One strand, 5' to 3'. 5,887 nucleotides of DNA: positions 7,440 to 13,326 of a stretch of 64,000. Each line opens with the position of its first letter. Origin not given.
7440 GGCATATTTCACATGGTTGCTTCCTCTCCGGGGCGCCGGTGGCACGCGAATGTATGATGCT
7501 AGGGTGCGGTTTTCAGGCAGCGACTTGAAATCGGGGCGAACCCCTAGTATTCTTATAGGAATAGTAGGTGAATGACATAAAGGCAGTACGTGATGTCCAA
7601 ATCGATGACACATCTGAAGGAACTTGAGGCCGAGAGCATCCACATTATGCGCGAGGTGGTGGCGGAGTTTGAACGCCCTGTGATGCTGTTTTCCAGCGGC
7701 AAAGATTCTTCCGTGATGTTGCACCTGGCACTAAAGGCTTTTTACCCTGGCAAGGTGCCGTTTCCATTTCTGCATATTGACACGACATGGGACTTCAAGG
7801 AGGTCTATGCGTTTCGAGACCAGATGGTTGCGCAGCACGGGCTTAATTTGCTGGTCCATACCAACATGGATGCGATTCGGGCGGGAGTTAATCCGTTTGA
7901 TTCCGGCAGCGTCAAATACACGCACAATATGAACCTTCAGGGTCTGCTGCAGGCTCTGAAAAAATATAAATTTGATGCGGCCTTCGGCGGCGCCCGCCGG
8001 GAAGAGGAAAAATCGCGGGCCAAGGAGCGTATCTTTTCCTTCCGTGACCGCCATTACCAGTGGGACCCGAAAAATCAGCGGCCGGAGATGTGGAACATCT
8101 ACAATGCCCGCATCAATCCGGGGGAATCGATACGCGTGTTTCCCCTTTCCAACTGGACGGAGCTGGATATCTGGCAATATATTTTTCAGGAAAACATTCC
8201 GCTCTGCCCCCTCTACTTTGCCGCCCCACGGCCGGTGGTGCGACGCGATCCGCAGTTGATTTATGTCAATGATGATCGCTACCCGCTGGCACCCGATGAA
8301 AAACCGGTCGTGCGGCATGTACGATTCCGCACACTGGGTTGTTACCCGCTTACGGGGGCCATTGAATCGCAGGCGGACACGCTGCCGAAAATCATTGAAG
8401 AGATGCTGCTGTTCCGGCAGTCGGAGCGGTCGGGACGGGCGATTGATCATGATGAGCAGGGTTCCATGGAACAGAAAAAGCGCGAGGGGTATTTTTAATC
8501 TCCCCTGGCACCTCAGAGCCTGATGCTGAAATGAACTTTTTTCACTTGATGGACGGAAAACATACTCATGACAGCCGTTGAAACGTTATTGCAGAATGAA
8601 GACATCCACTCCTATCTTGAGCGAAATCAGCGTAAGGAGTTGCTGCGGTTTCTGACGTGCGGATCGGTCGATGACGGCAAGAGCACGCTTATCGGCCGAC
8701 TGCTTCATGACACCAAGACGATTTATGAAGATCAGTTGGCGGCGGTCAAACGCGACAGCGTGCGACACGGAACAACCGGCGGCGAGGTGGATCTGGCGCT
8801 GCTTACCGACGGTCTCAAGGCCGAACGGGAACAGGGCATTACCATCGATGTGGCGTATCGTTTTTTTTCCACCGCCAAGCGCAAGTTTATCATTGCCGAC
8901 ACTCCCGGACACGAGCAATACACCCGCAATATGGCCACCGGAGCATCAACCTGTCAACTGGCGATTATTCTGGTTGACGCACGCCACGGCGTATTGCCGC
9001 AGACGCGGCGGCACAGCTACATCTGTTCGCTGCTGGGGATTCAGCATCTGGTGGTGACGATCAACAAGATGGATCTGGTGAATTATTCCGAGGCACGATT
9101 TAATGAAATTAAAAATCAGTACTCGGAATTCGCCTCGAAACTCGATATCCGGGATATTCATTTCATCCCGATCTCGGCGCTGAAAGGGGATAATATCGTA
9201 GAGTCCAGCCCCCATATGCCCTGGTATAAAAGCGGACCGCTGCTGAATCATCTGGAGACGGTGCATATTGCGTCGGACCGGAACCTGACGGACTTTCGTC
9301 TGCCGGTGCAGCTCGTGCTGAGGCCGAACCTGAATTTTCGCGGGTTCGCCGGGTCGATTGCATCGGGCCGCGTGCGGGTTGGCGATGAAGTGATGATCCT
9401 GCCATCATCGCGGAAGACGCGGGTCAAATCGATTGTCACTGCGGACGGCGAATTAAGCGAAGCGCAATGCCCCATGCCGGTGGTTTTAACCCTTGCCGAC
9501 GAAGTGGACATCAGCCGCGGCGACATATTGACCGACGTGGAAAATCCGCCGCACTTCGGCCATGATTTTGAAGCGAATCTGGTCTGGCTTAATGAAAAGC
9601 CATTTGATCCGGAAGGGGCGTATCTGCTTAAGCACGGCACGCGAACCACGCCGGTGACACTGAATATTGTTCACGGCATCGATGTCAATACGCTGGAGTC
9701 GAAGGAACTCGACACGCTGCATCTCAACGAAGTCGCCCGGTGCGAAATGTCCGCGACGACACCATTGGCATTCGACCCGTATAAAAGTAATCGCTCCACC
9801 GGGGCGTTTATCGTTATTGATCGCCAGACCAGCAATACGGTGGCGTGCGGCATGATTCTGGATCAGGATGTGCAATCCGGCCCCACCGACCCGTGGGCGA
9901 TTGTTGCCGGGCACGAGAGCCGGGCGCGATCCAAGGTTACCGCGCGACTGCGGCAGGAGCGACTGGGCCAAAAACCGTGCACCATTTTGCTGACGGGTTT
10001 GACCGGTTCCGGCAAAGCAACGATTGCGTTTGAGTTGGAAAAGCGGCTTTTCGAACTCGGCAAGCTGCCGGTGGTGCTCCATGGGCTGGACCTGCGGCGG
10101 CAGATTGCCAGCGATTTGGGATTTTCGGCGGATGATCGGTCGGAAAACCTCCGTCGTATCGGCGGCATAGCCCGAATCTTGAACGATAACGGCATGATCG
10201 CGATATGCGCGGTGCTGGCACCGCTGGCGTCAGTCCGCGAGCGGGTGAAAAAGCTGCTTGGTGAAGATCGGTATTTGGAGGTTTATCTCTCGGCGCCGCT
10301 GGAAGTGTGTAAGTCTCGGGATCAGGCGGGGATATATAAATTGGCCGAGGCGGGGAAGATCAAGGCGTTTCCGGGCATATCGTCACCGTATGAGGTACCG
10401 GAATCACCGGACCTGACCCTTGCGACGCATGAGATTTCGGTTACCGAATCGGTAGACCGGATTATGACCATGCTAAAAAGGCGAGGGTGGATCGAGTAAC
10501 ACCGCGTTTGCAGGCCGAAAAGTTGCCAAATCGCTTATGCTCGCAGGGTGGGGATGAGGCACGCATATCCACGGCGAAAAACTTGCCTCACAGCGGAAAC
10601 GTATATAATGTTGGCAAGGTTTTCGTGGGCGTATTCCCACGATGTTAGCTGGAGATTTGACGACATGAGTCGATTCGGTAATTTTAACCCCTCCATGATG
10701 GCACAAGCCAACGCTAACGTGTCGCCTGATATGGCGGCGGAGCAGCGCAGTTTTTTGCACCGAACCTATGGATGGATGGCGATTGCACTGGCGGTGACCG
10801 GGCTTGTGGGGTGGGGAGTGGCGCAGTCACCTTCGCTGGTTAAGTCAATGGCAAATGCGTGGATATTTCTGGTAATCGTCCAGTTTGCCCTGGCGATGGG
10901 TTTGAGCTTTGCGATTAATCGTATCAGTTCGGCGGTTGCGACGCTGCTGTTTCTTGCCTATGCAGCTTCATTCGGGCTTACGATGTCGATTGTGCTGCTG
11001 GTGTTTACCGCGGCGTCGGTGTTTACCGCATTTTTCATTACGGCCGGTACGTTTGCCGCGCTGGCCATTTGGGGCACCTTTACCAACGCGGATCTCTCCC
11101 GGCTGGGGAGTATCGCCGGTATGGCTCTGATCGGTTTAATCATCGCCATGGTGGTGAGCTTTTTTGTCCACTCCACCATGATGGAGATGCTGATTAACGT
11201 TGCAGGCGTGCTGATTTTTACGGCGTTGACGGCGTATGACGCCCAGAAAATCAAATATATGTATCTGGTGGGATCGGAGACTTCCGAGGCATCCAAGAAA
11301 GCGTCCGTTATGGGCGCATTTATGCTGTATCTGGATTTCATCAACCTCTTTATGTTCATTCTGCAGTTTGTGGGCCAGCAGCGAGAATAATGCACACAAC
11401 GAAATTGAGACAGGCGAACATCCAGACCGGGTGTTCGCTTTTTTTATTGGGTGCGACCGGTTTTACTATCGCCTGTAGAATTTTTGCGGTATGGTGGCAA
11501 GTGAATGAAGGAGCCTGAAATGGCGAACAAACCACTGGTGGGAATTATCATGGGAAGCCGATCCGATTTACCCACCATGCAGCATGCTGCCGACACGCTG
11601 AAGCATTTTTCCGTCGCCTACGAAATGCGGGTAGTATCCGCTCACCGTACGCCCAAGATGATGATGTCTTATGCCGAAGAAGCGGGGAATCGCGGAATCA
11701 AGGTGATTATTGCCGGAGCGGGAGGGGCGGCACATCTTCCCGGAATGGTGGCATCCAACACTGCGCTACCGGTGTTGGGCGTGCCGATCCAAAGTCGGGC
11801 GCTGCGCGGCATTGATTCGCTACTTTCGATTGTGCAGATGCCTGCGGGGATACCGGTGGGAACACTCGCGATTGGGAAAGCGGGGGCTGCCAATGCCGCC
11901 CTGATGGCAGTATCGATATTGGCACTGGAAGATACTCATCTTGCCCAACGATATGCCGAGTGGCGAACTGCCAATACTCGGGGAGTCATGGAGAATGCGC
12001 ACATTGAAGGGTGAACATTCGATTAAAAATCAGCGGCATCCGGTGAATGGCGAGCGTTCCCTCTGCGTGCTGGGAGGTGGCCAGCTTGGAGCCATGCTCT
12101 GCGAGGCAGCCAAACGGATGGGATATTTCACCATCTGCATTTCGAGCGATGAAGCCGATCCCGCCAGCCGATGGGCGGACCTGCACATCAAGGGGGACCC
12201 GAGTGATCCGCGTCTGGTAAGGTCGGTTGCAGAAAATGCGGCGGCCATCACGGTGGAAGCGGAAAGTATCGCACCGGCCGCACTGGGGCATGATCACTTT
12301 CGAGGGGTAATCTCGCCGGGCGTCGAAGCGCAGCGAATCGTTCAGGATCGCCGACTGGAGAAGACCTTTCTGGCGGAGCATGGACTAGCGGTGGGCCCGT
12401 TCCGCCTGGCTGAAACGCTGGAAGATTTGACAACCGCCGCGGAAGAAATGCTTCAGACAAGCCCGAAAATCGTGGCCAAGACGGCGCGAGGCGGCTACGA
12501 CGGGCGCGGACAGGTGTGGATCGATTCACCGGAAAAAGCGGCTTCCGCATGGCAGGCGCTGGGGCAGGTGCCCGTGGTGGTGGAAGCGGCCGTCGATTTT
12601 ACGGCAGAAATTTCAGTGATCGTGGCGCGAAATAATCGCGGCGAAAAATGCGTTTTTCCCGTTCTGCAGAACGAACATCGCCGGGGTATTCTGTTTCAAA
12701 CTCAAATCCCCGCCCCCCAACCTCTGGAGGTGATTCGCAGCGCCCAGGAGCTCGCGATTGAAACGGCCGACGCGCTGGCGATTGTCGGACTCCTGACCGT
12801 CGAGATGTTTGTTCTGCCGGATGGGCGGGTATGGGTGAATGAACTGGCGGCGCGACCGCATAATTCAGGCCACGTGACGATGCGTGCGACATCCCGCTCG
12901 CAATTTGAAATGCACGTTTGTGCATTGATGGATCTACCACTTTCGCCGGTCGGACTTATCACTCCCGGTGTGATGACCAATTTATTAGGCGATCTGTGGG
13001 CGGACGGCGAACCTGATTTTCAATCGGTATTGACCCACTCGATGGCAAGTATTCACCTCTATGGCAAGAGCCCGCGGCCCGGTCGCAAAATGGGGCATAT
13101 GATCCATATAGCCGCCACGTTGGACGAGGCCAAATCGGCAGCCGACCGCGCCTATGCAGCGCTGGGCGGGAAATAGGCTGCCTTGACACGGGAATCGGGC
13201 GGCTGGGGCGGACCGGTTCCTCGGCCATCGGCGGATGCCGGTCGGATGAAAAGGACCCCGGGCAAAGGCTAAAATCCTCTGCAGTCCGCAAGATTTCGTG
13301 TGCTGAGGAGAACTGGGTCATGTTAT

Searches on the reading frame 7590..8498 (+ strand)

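Call 47: search_protein_families(library=pfam, proteins=[window:7590-8498:+], max_evalue=0.0001)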
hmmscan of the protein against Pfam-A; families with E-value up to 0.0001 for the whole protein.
window:7590-8498:+ (302 aa): 1 family
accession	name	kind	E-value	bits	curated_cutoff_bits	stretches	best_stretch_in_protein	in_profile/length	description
PF01507.26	PAPS_reduct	-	1.9e-54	184.8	22.5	1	30-256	2-174/175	Phosphoadenosine phosphosulfate reductase domain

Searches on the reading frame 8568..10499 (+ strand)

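Call 47: search_protein_families(library=pfam, proteins=[window:8568-10499:+], max_evalue=0.0001)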
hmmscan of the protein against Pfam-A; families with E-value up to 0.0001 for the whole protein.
window:8568-10499:+ (643 aa): 6 families
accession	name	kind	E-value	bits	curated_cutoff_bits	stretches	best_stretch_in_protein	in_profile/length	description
PF01583.26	APS_kinase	-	2.2e-50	171.1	21.1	1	469-618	1-151/152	Adenylylsulphate kinase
PF00009.33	GTP_EFTU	-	1.6e-46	158.7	26.5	1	24-211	2-176/188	Elongation factor Tu GTP binding domain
PF22594.2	GTP-eEF1A_C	-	1e-25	90.5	27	1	334-430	2-100/101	GTP-eEF1A C-terminal domain-like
PF03144.31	GTP_EFTU_D2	-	5e-08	33.7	30.3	1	262-322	6-73/73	Elongation factor Tu domain 2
PF01926.29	MMR_HSR1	-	1.7e-06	28.5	21.9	0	82-149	23-96/113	50S ribosome-binding GTPase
PF00448.28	SRP54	-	8e-05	22.8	22.7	0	471-515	2-45/196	SRP54-type protein, GTPase domain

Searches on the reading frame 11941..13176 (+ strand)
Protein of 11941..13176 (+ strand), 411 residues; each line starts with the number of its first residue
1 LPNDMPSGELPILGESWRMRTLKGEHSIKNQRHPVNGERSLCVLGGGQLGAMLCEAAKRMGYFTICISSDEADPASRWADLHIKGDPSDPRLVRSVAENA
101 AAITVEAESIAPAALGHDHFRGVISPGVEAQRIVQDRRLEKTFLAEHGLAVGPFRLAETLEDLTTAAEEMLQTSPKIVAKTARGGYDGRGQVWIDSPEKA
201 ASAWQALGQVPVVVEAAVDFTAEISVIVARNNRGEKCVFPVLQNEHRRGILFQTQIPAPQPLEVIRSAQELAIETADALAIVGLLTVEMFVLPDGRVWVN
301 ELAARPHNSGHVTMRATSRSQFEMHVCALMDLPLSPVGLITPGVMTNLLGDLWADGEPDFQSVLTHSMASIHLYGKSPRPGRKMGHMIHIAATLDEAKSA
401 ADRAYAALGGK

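Call 47: search_protein_families(library=pfam, proteins=[window:11941-13176:+], max_evalue=0.0001)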
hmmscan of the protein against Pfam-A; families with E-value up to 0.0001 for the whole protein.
window:11941-13176:+ (411 aa): 3 families
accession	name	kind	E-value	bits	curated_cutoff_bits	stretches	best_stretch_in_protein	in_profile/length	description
PF02222.28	ATP-grasp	-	3.1e-49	167.5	27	1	143-322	2-179/179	ATP-grasp domain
PF17769.7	PurK_C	-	1.6e-15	57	22.6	1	344-398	2-54/56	Phosphoribosylaminoimidazole carboxylase C-terminal domain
PF22660.2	RS_preATP-grasp-like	-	2.2e-14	54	27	1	41-135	4-98/98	Ribonucleotide synthetase preATP-grasp domain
